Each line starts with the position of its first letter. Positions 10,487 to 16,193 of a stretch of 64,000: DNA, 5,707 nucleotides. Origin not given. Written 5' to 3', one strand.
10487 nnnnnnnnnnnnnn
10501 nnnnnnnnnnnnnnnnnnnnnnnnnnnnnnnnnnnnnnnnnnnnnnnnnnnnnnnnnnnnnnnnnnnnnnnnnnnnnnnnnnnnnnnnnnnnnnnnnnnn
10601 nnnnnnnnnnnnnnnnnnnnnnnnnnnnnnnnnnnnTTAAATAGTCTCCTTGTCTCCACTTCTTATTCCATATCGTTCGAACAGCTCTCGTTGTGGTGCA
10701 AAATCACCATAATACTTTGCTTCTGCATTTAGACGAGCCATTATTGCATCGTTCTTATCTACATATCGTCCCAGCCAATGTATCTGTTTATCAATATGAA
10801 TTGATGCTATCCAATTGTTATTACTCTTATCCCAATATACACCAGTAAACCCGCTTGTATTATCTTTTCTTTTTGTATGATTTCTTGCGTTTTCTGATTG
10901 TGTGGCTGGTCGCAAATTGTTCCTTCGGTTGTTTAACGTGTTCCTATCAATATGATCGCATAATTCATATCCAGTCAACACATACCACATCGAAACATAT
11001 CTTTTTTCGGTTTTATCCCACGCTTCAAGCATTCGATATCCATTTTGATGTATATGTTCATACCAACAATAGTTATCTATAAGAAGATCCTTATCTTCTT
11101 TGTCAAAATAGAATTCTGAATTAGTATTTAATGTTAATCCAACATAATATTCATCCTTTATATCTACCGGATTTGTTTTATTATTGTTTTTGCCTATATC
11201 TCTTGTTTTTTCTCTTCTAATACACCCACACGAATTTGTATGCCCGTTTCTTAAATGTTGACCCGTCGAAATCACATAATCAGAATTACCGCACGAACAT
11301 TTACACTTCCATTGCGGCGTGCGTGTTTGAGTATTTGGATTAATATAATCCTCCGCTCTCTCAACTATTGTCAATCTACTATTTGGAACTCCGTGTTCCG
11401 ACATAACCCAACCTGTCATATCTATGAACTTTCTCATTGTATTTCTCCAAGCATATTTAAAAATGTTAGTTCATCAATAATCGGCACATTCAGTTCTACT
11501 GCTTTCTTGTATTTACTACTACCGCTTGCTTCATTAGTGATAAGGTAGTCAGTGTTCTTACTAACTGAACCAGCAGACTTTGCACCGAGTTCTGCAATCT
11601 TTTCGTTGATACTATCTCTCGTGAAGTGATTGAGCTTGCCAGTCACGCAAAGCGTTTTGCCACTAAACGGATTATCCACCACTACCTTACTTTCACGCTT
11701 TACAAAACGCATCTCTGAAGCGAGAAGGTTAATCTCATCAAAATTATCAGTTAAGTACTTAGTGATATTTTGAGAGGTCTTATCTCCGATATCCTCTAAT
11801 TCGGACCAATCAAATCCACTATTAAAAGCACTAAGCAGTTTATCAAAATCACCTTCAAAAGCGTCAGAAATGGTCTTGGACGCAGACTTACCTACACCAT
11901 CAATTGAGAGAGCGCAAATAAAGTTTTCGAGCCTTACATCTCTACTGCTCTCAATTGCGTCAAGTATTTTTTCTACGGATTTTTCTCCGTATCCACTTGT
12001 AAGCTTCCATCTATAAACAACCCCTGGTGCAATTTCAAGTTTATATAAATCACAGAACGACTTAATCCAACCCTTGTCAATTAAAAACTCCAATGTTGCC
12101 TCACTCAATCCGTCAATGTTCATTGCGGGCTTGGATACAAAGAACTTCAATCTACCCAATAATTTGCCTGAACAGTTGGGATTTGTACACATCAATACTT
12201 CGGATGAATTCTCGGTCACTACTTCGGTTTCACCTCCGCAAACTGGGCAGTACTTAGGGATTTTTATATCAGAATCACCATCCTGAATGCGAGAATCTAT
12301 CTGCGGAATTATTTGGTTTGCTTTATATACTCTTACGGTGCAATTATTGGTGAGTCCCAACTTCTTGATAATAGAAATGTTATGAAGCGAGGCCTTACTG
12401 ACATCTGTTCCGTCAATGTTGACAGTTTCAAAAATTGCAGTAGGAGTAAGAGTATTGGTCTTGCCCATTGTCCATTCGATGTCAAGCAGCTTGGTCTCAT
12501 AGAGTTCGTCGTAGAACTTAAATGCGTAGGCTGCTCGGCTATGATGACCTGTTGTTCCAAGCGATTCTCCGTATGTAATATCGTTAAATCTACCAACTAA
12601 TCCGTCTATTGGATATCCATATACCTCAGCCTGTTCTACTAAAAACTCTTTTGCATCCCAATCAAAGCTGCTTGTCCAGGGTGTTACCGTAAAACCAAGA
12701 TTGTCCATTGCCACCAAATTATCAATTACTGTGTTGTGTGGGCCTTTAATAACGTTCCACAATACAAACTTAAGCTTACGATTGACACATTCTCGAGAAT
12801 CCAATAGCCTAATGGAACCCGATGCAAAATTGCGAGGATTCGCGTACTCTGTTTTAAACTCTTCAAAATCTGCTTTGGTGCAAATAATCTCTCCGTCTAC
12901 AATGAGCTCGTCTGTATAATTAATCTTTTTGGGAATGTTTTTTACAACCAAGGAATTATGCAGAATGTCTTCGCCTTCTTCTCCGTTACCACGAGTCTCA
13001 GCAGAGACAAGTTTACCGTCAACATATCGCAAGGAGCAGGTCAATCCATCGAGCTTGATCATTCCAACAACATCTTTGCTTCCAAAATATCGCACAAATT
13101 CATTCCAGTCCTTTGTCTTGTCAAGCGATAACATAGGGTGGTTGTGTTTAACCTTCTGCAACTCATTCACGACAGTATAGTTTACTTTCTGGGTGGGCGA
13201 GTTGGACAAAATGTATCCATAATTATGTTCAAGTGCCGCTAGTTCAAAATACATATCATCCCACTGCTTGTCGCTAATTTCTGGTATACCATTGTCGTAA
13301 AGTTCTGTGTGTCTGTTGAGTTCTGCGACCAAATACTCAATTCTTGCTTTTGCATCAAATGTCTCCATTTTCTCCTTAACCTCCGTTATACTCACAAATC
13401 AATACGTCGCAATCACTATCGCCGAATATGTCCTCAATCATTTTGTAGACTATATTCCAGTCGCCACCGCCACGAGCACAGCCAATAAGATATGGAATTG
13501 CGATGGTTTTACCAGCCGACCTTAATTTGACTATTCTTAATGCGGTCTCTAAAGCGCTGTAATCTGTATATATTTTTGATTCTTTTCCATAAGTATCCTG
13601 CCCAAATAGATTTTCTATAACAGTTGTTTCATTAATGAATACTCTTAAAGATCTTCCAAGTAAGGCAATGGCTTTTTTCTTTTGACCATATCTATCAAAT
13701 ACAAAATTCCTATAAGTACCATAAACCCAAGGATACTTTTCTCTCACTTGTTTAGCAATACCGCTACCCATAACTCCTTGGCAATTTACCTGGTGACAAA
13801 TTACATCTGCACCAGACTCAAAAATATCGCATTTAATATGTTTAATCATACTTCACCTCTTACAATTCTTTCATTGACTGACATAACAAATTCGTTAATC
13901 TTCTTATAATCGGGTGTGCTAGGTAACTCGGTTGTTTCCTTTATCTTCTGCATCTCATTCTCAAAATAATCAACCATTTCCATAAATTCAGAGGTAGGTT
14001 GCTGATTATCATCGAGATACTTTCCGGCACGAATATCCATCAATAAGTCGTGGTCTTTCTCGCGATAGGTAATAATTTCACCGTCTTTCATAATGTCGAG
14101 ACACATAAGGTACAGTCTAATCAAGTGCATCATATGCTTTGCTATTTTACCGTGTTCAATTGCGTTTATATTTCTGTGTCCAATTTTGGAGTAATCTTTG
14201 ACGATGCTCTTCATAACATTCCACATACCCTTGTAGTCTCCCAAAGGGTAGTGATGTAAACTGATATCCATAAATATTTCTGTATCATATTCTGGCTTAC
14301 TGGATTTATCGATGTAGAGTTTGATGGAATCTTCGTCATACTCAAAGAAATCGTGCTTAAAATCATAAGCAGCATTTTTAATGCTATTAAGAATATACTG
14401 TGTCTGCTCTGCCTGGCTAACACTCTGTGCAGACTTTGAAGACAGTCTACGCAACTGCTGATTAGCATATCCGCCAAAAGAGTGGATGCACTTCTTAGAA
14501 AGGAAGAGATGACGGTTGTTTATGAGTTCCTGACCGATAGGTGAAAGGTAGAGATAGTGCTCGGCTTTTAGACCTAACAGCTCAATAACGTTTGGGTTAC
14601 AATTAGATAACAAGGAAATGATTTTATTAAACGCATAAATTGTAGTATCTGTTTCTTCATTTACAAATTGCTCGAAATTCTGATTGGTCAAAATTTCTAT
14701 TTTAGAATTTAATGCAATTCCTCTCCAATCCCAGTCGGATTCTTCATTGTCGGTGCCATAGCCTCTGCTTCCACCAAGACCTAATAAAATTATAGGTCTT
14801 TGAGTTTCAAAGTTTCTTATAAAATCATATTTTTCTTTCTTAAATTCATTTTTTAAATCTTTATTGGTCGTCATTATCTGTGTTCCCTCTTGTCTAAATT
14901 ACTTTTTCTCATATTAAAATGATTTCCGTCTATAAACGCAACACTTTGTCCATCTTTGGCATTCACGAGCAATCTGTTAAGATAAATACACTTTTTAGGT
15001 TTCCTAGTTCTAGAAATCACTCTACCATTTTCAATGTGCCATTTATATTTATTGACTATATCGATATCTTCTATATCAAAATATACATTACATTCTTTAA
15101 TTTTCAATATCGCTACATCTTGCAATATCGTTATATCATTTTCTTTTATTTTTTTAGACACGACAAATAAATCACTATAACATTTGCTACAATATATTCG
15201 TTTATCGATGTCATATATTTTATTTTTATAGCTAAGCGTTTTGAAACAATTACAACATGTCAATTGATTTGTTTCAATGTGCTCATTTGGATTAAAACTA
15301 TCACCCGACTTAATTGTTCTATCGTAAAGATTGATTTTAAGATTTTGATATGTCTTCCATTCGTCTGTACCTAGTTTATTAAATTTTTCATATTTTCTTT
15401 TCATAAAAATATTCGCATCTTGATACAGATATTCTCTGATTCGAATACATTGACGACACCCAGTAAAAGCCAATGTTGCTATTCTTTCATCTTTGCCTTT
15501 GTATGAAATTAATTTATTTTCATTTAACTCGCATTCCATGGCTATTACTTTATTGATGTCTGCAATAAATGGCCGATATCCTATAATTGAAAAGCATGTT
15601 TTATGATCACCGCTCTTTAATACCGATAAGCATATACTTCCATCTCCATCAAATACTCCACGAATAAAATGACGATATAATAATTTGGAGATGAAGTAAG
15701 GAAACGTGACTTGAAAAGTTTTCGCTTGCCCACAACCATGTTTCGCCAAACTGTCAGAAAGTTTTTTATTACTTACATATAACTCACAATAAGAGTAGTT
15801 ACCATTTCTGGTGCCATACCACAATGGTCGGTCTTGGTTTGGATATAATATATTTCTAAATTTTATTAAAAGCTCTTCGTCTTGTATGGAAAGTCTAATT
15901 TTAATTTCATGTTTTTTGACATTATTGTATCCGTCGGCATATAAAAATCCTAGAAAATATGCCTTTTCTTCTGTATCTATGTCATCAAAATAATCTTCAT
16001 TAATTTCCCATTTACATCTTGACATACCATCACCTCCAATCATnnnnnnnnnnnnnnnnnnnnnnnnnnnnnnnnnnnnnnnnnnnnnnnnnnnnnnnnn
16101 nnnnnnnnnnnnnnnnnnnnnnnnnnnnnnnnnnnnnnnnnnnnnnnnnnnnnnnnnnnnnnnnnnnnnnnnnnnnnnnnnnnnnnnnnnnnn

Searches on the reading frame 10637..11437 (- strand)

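Call 31: search_protein_families(library=pfam, proteins=[window:10637-11437:-], max_evalue=0.001)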
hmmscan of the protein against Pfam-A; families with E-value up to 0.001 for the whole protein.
window:10637-11437:- (266 aa): 1 family
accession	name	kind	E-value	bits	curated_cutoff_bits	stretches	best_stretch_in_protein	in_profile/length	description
PF13392.12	HNH_3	-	6.8e-05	22.9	24.8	1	161-185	22-46/46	HNH endonuclease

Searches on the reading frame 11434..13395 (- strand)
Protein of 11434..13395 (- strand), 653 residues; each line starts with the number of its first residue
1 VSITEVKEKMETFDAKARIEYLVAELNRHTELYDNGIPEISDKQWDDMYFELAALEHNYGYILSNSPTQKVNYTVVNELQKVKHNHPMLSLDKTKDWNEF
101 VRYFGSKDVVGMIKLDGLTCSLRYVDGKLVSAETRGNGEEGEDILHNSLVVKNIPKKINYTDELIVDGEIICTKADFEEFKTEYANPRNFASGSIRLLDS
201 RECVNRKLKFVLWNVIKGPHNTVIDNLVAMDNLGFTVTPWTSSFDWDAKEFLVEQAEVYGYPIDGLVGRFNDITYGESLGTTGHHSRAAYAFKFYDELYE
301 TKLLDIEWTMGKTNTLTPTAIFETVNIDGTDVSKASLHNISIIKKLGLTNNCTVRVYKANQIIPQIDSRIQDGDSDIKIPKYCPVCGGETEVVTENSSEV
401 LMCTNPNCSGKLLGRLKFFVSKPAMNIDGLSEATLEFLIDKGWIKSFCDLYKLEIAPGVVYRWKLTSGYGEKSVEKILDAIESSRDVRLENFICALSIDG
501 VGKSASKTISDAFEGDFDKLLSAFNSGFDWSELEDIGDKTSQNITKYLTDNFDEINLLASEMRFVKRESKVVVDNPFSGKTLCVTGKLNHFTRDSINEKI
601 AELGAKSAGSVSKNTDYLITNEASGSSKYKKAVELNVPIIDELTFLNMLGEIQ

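Call 31: search_protein_families(library=pfam, proteins=[window:11434-13395:-], max_evalue=0.001)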
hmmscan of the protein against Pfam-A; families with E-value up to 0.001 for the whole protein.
window:11434-13395:- (653 aa): 5 families
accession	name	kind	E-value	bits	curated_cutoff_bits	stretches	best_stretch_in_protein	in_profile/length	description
PF01653.23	DNA_ligase_aden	-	2.6e-43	148.8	27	1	77-295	2-251/253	NAD-dependent DNA ligase adenylation domain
PF03120.22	DNA_ligase_OB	-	4.4e-21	75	32.9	1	300-372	1-73/79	NAD-dependent DNA ligase OB-fold domain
PF00533.33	BRCT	-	1.6e-16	60.7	21.3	1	574-642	3-71/78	BRCA1 C Terminus (BRCT) domain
PF12738.14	PTCB-BRCT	-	1.5e-07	31.7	22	1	582-640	3-59/63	twin BRCT domain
PF12826.13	HHH_2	-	7.3e-06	26.5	27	1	492-550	2-57/64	Helix-hairpin-helix motif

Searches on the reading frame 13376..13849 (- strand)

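Call 31: search_protein_families(library=pfam, proteins=[window:13376-13849:-], max_evalue=0.001)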
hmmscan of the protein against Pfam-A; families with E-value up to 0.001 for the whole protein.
window:13376-13849:- (157 aa): 0 families

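Call 56: search_protein_families(library=pfam, proteins=[window:13376-13849:-], max_evalue=0.05)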
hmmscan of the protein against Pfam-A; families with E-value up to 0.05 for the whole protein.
window:13376-13849:- (157 aa): 1 family
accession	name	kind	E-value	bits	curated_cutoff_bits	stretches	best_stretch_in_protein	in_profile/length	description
PF01661.27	Macro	-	0.035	14.5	22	0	19-137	2-117/118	Macro domain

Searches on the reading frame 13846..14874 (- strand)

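Call 31: search_protein_families(library=pfam, proteins=[window:13846-14874:-], max_evalue=0.001)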
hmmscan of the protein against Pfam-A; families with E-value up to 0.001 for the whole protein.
window:13846-14874:- (342 aa): 1 family
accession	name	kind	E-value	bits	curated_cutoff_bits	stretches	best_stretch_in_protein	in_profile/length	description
PF10127.15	RlaP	-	1.8e-19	70.8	23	1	25-148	17-144/249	RNA repair pathway DNA polymerase beta family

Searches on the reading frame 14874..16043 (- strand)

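Call 31: search_protein_families(library=pfam, proteins=[window:14874-16043:-], max_evalue=0.001)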
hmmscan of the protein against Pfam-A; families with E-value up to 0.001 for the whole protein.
window:14874-16043:- (389 aa): 2 families
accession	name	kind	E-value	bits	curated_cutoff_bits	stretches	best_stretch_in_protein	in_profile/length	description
PF14528.11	LAGLIDADG_3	-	3.9e-06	27.5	22.5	0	26-67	3-44/82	LAGLIDADG-like domain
PF00412.28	LIM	-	0.00083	20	22.9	1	261-292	27-57/58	LIM domain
